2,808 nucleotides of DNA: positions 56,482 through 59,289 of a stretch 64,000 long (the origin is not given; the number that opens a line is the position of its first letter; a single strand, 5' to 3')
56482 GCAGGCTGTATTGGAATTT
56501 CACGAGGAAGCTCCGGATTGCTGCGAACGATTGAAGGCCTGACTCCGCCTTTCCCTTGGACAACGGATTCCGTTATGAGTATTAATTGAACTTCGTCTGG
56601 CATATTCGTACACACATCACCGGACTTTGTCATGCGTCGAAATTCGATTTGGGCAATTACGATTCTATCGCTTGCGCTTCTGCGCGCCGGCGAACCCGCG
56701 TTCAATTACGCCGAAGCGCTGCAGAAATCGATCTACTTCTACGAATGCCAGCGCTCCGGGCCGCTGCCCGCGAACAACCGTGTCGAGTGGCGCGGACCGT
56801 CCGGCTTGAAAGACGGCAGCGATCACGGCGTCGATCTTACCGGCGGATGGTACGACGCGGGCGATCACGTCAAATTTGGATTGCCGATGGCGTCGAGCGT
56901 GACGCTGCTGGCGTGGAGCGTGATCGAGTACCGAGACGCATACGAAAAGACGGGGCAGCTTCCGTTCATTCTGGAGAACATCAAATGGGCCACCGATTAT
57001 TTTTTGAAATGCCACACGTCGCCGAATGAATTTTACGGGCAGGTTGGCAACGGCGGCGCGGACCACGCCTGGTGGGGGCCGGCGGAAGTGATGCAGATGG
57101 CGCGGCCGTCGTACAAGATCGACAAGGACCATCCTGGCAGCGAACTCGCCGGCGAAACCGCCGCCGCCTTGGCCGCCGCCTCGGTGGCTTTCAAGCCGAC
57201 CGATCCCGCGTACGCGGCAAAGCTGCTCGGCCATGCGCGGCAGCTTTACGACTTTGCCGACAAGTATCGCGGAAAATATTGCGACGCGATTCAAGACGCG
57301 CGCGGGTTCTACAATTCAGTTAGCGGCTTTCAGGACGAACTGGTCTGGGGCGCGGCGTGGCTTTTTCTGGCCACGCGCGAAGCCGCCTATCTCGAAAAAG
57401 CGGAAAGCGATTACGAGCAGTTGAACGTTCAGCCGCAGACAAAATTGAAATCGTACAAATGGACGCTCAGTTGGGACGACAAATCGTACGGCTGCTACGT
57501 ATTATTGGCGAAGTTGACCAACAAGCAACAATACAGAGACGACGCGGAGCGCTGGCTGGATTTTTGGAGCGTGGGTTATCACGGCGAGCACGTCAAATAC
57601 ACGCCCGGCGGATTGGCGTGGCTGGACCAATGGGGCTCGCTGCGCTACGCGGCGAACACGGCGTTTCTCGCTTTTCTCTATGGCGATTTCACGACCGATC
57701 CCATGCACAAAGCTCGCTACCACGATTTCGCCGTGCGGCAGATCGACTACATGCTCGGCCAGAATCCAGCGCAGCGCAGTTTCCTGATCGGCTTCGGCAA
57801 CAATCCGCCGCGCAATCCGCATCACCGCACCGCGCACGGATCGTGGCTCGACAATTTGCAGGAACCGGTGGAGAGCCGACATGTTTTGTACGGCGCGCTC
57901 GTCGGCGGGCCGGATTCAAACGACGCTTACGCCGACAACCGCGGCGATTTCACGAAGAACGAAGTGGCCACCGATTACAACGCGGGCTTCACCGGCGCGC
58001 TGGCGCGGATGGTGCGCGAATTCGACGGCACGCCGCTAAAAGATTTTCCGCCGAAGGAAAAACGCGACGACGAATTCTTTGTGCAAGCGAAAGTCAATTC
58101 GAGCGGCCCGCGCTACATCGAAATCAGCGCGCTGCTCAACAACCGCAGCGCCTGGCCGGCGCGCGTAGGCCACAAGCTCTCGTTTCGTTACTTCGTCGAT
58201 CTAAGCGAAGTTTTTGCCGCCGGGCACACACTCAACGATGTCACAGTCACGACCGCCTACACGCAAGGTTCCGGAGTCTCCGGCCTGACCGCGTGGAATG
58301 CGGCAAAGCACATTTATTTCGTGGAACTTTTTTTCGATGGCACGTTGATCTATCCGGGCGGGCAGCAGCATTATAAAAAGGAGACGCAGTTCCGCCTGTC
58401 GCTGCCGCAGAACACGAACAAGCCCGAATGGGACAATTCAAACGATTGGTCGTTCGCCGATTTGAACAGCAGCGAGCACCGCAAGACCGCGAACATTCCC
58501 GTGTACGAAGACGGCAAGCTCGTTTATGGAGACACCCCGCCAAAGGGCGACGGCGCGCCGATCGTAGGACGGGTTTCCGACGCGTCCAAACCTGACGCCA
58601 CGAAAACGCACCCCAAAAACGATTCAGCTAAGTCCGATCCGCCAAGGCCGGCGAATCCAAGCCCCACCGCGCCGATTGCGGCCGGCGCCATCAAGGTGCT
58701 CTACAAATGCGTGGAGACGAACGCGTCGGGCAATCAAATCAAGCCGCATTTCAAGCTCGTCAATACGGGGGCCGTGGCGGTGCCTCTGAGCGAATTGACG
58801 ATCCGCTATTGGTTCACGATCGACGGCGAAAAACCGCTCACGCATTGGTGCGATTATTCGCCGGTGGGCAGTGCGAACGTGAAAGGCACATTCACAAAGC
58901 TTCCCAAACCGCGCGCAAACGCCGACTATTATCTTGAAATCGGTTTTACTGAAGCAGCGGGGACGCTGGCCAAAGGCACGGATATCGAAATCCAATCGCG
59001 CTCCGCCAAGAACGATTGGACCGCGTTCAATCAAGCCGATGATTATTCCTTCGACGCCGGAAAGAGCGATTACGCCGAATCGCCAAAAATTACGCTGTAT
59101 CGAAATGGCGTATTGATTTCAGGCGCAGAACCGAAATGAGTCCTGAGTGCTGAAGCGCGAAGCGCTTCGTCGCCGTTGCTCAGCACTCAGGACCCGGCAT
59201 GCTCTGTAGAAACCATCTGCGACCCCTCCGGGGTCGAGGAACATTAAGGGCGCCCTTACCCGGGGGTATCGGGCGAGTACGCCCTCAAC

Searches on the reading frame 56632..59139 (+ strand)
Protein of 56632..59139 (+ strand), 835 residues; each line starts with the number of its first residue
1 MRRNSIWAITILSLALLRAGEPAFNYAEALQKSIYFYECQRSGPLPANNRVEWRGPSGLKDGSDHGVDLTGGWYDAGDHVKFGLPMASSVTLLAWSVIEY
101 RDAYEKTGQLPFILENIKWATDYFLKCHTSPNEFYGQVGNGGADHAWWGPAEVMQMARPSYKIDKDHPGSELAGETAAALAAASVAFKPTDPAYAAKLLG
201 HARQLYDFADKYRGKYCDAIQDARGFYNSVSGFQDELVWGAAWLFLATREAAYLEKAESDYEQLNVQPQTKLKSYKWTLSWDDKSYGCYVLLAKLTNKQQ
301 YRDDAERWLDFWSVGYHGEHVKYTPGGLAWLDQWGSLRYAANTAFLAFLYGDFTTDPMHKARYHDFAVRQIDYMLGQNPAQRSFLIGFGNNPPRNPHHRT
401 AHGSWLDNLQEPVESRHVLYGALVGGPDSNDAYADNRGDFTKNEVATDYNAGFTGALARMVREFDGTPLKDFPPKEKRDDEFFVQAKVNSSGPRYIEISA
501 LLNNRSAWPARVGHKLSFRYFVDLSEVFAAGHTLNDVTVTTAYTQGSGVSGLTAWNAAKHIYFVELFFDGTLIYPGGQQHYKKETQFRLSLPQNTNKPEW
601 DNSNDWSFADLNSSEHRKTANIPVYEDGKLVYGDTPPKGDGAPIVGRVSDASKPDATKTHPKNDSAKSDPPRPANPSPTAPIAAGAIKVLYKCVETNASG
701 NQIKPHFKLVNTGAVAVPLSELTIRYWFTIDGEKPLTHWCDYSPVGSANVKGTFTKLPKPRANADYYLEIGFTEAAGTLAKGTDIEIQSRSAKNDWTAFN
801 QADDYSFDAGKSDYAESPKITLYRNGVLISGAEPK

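Call 54: find_encoding_contigs(protein=window:56632-59139:+, flank=10000, max_places=1)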
Protein window:56632-59139:+ (835 aa): 3 contigs read that carry it; 1 place shown.
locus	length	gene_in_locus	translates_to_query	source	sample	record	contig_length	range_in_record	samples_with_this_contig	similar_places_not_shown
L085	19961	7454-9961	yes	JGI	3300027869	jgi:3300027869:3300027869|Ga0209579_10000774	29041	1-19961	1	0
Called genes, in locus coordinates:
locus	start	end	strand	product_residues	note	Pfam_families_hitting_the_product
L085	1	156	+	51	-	?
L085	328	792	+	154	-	PF03061:4HBT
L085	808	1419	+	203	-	PF18431:RNAse_A_bac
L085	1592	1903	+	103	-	PF18593:CdiI_2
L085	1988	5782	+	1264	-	PF07690:MFS_1, PF01564:Spermine_synth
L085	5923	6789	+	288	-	-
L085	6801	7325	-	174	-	-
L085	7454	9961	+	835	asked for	PF00759:Glyco_hydro_9, PF00942:CBM_3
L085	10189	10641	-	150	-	PF01502:PRA-CH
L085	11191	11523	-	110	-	PF14357:DUF4404 (weak)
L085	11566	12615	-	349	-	PF01791:DeoC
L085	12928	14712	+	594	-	PF04542:Sigma70_r2 (weak), PF04545:Sigma70_r4 (faint), PF08281:Sigma70_r4_2 (weak)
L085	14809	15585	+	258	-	-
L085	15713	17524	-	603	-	PF00069:Pkinase, PF07714:PK_Tyr_Ser-Thr, PF00069:Pkinase, PF07714:PK_Tyr_Ser-Thr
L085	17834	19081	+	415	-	PF12833:HTH_18 (faint)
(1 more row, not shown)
